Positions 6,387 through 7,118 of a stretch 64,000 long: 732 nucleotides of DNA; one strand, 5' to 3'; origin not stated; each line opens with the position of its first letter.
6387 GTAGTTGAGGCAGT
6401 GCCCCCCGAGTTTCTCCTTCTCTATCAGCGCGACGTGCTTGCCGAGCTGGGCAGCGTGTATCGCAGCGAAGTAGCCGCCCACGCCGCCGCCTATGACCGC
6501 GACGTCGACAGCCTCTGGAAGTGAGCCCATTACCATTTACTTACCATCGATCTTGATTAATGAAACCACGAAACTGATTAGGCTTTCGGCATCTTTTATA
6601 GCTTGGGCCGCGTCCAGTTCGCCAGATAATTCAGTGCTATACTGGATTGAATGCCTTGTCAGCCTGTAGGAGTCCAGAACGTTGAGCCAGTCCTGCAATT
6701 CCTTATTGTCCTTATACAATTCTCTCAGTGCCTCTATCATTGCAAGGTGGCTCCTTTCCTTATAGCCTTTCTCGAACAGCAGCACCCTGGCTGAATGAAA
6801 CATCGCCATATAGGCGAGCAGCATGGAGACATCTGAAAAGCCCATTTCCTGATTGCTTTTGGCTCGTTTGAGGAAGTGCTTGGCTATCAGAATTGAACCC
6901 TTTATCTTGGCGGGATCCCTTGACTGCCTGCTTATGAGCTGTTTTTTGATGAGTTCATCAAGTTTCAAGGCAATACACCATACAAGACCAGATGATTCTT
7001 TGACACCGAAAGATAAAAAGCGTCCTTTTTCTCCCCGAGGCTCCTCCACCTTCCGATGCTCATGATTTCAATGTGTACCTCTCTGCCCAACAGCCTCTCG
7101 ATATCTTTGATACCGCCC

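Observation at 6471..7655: HEPN-MNT toxin-antitoxin cassette sits in the 5' end of lpd, bracketed by a ~65-bp duplicate of the lpd start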

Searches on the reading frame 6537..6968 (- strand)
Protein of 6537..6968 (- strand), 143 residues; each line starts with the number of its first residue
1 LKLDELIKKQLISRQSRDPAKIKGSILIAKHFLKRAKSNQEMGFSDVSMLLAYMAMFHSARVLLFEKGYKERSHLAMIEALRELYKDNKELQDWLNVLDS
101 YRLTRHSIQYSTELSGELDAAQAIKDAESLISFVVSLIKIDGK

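Call 4: search_protein_families(library=pfam, proteins=[window:6537-6968:-])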
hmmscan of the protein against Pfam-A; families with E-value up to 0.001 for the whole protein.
window:6537-6968:- (143 aa): 1 family
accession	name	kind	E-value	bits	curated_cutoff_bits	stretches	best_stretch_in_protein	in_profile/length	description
PF05168.19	HEPN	-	2.2e-16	60.5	22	1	26-134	5-114/117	HEPN domain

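Call 58: search_solved_structures(query=window:6537-6968:-, max_evalue=0.01, show_alignments=1)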
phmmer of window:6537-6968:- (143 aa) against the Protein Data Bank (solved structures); distinct sequences matched with E-value up to 0.01: 3.
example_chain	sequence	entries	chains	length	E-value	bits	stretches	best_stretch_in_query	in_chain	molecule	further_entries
9xbd_A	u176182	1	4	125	0.00016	25.5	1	33-125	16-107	HEPN domain-containing protein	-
9xbc_A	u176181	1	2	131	0.00039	24.2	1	33-123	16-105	HEPN domain-containing protein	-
2hsb_A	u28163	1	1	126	0.001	22.9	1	28-131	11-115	Hypothetical UPF0332 protein AF0298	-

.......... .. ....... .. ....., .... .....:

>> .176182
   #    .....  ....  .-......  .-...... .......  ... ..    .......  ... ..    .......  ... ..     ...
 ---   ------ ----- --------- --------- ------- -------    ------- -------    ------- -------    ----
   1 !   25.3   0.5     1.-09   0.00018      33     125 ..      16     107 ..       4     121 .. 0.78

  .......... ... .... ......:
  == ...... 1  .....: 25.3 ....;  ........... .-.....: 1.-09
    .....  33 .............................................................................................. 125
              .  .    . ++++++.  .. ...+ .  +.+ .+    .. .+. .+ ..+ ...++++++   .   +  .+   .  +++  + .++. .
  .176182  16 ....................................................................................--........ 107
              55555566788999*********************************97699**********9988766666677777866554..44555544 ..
